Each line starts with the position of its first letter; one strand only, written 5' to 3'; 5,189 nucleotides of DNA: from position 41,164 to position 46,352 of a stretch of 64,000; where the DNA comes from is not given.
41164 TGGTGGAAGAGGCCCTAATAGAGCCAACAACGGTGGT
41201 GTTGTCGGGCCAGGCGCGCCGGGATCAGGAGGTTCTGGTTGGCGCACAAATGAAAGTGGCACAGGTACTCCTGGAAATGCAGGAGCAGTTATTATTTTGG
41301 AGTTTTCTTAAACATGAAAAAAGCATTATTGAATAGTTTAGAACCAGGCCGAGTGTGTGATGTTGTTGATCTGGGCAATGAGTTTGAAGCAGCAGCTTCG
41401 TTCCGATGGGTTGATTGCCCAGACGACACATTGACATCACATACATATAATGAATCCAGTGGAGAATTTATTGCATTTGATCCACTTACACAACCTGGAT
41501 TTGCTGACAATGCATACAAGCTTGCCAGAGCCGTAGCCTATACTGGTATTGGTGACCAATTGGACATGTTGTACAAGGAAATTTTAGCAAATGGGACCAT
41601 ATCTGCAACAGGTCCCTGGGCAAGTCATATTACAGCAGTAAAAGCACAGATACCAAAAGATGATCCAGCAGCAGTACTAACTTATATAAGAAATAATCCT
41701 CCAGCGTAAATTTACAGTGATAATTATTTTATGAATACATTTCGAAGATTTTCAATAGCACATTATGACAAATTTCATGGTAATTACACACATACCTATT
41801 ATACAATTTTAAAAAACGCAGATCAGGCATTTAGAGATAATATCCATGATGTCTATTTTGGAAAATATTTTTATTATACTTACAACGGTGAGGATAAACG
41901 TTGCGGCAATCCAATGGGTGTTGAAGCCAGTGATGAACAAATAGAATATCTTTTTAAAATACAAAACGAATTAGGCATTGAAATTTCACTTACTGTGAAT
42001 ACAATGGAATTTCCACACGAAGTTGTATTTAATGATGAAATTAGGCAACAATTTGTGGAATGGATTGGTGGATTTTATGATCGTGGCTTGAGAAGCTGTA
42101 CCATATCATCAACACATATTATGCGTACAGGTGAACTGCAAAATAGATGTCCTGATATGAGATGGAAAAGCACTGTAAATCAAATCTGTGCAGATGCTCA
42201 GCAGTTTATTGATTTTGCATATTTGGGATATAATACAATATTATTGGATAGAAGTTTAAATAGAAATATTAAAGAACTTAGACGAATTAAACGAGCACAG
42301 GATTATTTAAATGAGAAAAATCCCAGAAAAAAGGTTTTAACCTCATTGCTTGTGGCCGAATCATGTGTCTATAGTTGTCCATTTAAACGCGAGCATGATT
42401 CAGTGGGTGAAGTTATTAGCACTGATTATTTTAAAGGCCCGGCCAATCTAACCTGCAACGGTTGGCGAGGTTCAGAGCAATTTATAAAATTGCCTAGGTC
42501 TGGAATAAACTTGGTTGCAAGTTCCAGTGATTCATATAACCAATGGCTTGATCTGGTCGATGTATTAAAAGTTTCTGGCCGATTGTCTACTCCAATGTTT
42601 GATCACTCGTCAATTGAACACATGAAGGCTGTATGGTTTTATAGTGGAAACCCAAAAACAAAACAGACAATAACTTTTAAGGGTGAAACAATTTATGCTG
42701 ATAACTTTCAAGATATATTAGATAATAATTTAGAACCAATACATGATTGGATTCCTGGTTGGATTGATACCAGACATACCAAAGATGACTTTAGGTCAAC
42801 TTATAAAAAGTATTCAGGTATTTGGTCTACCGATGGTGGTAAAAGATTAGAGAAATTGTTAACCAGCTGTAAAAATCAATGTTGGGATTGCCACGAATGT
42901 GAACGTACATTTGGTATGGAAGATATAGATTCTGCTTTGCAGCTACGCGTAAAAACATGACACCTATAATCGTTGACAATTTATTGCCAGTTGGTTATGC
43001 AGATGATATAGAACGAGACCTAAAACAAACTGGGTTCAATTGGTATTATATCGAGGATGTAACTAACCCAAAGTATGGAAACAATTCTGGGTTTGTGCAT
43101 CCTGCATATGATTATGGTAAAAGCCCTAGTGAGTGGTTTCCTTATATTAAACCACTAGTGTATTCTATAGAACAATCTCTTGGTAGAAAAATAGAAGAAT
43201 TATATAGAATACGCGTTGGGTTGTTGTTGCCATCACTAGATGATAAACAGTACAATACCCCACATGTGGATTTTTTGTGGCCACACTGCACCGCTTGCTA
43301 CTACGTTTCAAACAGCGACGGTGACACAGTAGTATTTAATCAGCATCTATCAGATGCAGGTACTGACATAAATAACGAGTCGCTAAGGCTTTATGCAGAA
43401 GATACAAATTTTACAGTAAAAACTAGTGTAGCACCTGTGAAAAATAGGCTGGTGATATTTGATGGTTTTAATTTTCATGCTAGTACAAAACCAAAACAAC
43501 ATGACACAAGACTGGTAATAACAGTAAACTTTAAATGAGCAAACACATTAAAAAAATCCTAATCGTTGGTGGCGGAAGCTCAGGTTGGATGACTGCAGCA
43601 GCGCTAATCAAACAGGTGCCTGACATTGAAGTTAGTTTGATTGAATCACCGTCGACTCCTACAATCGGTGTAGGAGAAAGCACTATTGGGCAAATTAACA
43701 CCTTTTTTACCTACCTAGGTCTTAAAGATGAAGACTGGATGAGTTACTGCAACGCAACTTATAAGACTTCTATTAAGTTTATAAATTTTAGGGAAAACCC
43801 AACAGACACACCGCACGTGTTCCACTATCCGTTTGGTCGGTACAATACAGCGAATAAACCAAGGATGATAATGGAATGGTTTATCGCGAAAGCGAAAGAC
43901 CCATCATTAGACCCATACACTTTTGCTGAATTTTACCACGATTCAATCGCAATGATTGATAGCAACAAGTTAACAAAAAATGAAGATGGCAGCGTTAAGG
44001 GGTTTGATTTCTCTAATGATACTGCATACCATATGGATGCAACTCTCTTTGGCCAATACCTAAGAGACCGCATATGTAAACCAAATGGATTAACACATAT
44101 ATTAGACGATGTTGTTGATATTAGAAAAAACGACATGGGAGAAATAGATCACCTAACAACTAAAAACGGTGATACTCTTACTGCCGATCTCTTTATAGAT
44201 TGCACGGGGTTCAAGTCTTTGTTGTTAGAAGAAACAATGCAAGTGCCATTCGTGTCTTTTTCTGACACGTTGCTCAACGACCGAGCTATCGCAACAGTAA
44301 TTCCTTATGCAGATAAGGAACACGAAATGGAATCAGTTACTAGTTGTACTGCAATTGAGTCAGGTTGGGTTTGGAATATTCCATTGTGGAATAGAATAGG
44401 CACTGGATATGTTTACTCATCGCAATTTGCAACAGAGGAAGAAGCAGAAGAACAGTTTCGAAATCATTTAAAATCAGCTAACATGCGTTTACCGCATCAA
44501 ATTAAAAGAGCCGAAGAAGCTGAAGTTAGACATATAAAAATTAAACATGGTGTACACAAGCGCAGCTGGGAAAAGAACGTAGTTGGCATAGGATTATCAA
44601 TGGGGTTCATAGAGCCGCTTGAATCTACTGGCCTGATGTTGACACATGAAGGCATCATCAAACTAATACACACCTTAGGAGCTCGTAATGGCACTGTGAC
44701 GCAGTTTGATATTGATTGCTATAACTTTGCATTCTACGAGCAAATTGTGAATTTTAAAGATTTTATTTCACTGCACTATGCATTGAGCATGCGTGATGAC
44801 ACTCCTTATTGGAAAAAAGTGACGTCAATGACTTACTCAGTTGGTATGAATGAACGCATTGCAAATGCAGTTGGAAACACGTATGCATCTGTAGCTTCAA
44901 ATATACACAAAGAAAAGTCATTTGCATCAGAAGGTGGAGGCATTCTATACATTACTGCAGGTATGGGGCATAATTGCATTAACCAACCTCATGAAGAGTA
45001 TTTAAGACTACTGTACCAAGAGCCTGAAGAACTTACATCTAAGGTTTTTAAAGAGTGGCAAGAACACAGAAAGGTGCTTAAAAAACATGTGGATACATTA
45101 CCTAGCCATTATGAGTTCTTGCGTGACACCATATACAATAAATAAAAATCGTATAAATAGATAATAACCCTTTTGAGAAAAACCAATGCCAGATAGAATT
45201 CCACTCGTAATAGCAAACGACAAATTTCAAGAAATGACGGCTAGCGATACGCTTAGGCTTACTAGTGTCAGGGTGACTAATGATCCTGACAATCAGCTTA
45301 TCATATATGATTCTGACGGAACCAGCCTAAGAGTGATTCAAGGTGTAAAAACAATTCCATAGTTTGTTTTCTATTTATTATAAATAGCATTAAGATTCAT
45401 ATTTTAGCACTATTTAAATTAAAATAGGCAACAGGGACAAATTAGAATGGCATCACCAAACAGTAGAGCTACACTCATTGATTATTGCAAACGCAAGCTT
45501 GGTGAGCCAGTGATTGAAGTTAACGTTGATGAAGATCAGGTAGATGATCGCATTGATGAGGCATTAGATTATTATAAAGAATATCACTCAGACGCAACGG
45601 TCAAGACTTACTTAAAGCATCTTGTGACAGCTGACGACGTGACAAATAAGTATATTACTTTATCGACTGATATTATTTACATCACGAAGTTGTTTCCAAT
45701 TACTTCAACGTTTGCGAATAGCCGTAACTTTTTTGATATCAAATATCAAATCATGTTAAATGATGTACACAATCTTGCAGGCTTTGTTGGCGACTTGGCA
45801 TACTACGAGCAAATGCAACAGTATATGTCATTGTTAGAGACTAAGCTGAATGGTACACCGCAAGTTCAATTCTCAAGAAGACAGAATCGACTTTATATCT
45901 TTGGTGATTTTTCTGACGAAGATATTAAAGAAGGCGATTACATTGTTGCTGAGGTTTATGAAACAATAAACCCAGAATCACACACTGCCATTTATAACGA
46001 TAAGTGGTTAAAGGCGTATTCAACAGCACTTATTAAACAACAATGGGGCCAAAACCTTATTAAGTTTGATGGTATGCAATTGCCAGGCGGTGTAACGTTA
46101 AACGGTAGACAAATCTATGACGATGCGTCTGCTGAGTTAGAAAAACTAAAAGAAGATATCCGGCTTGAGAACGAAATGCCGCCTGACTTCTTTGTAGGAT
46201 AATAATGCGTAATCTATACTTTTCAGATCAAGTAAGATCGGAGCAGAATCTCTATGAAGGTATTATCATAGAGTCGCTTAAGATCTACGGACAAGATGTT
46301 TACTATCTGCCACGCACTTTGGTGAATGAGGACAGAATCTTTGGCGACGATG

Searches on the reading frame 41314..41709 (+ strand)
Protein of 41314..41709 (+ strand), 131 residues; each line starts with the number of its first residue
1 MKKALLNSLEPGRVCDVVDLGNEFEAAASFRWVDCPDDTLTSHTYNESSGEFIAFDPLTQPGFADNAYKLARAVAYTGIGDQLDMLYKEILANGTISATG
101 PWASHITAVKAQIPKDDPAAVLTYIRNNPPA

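Call 10: search_protein_families(library=phrogs, proteins=[window:41314-41709:+], max_evalue=0.00001)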
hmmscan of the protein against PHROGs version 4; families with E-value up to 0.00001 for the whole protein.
window:41314-41709:+ (131 aa): 2 families
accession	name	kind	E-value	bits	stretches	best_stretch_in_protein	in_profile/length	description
phrog_1787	-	unknown function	1.1e-21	78.5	1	3-115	2-115/116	-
phrog_9114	-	unknown function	8.6e-08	33.8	1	63-116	55-102/103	-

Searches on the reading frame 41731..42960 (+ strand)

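Call 10: search_protein_families(library=phrogs, proteins=[window:41731-42960:+], max_evalue=0.00001)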
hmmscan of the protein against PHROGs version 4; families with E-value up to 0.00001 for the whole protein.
window:41731-42960:+ (409 aa): 2 families
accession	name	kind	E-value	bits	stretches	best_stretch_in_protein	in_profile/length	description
phrog_1458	-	unknown function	8.2e-20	72.3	1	69-286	13-226/519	-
phrog_36869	-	unknown function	2.3e-12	48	1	78-225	72-213/346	-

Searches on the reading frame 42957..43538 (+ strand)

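Call 10: search_protein_families(library=phrogs, proteins=[window:42957-43538:+], max_evalue=0.00001)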
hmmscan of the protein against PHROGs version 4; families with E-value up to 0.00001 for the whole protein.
window:42957-43538:+ (193 aa): 1 family
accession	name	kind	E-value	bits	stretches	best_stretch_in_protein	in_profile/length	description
phrog_274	-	DNA, RNA and nucleotide metabolism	1.4e-36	127.2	1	4-192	10-177/192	DNA endonuclease V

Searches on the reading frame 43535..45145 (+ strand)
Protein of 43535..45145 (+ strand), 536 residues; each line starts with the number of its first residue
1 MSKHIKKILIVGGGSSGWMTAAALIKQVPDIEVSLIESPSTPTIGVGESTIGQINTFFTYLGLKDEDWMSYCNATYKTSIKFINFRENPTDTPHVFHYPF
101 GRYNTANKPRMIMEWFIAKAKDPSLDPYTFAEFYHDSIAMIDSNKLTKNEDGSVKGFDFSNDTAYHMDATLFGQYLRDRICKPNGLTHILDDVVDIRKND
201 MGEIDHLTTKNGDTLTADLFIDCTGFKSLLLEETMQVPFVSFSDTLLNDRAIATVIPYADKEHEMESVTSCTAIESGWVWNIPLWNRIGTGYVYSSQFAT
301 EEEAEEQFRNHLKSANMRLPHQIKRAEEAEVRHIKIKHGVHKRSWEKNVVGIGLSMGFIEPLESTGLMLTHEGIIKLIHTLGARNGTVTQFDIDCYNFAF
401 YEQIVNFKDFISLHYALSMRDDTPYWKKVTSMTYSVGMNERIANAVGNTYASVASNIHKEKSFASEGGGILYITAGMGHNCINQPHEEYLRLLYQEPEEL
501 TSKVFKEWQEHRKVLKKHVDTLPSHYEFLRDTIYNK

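Call 10: search_protein_families(library=phrogs, proteins=[window:43535-45145:+], max_evalue=0.00001)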
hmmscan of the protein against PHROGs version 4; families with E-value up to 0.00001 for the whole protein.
window:43535-45145:+ (536 aa): 1 family
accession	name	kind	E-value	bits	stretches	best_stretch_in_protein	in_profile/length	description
phrog_2928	-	other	4e-157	525.1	1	6-528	1-475/475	tryptophan halogenase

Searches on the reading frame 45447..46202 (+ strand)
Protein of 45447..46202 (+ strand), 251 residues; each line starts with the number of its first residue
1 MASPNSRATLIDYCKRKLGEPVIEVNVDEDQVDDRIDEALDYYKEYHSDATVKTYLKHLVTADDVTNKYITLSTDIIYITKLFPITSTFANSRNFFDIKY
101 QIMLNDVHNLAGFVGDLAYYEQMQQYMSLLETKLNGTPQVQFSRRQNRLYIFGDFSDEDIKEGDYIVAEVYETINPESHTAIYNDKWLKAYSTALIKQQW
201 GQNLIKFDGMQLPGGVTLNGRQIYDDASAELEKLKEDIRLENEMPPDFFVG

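Call 11: search_protein_families(library=phrogs, proteins=[window:45447-46202:+], max_evalue=0.00001)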
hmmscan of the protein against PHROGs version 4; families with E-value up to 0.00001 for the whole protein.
window:45447-46202:+ (251 aa): 1 family
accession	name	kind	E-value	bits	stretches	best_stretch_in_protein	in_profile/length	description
phrog_211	-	connector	7.5e-46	157.9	1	2-243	722-964/976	head-tail adaptor Ad2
